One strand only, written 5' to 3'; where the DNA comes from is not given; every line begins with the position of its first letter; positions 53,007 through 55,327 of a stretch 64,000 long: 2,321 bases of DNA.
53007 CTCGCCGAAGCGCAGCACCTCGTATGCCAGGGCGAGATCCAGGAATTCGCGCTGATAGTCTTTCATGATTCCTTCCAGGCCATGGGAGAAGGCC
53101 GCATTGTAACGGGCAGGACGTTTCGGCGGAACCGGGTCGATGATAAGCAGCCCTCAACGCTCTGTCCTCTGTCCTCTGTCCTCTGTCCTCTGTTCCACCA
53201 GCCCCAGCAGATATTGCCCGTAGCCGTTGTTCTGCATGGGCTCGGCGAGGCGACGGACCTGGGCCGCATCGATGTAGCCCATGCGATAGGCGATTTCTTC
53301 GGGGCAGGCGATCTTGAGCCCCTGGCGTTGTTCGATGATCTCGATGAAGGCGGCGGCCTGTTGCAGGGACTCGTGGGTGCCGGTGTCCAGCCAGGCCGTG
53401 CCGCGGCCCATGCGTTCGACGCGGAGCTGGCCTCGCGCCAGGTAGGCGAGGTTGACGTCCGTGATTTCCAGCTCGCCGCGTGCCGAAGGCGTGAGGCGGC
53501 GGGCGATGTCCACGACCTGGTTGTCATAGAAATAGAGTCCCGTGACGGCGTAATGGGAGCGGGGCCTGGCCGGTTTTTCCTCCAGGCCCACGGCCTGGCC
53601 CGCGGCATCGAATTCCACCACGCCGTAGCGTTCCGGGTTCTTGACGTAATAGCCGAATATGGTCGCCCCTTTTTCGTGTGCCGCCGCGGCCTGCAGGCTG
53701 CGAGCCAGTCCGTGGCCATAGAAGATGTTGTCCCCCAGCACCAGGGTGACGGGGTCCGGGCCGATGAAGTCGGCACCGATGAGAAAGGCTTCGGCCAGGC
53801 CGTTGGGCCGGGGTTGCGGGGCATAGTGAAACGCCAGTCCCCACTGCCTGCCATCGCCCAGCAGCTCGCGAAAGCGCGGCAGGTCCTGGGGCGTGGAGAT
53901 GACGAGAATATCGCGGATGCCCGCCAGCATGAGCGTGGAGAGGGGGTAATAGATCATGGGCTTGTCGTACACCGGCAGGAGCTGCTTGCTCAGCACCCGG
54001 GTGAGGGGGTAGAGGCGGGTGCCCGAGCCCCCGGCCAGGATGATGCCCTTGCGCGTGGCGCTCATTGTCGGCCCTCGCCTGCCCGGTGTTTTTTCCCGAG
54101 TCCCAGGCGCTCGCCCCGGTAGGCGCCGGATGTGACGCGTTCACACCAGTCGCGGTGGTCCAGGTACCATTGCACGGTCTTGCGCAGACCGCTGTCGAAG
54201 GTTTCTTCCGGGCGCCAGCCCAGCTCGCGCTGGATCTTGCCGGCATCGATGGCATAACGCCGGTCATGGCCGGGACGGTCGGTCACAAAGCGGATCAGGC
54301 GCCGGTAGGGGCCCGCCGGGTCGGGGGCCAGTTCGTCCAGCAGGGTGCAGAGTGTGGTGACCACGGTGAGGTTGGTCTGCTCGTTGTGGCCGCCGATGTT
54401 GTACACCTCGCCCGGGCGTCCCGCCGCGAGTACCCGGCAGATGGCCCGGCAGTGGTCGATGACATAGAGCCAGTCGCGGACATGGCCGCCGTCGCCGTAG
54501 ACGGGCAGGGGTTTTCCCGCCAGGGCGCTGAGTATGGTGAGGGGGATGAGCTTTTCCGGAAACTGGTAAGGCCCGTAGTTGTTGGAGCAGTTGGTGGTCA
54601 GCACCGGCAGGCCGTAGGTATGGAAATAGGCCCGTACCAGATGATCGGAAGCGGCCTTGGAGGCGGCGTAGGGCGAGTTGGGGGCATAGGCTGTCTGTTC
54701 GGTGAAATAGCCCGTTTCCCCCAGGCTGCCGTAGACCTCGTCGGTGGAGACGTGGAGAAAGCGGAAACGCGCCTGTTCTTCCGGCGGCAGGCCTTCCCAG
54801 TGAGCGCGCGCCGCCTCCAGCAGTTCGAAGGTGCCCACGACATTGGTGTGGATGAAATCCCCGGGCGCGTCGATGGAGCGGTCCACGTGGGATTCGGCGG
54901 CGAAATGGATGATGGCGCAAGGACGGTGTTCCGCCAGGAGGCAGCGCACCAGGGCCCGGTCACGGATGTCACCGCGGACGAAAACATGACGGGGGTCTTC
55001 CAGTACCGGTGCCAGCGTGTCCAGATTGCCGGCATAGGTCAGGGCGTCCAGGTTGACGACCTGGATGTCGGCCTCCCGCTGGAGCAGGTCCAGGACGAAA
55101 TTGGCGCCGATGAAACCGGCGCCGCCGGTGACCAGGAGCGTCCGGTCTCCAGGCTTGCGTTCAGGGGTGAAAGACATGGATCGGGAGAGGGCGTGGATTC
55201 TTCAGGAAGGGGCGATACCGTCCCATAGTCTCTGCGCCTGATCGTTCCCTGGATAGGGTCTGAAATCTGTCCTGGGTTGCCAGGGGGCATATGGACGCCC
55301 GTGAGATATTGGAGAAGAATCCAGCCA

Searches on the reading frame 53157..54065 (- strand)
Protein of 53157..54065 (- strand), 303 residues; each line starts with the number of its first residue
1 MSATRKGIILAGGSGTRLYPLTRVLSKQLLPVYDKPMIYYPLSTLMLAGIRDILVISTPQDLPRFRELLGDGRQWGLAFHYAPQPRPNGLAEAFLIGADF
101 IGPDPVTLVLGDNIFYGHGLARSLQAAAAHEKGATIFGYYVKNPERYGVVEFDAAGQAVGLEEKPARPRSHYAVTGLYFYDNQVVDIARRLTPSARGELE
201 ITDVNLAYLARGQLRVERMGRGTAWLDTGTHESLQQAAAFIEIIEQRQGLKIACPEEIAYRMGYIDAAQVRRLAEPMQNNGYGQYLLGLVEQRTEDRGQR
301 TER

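Call 51: search_protein_families(library=pfam, proteins=[window:53157-54065:-], max_evalue=0.00001)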
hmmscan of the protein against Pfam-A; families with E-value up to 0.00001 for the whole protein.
window:53157-54065:- (303 aa): 2 families
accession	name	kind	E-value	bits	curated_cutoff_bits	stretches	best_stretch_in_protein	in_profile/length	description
PF00483.29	NTP_transferase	-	4.7e-75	252.8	21.2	1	6-242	1-243/245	Nucleotidyl transferase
PF12804.13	NTP_transf_3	-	1e-11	45.7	27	1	7-137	1-120/160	MobA-like NTP transferase domain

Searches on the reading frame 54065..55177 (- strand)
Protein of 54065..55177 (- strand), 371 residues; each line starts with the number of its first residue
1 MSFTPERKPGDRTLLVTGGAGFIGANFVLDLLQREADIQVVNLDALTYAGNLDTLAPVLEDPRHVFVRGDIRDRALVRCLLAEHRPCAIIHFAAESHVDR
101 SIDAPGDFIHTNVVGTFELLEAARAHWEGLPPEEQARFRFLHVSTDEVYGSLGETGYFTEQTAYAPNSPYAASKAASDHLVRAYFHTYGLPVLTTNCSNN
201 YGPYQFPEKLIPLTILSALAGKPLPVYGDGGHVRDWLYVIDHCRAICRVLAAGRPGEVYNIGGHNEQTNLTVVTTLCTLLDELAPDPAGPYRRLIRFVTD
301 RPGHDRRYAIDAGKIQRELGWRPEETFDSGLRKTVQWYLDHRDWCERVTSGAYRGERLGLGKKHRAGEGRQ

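Call 51: search_protein_families(library=pfam, proteins=[window:54065-55177:-], max_evalue=0.00001)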
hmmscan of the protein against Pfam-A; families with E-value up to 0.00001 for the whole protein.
window:54065-55177:- (371 aa): 6 families
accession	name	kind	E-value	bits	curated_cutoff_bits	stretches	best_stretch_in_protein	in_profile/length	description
PF16363.11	GDP_Man_Dehyd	-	7.3e-92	308.8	27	1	15-334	1-332/332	GDP-mannose 4,6 dehydratase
PF01370.27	Epimerase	-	3.1e-66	223.6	20.9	1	15-262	2-240/240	NAD dependent epimerase/dehydratase family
PF04321.23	RmlD_sub_bind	-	1.6e-11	44.3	27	1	13-186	2-141/287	RmlD substrate binding domain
PF07993.18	NAD_binding_4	-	5.3e-11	42.6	20.1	1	88-198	91-205/258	Male sterility protein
PF02719.21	Polysacc_synt_2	-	2.1e-10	40.7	20.2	1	14-125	1-117/293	Polysaccharide biosynthesis protein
PF01073.25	3Beta_HSD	-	6.9e-10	38.9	22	1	15-239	1-218/280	3-beta hydroxysteroid dehydrogenase/isomerase family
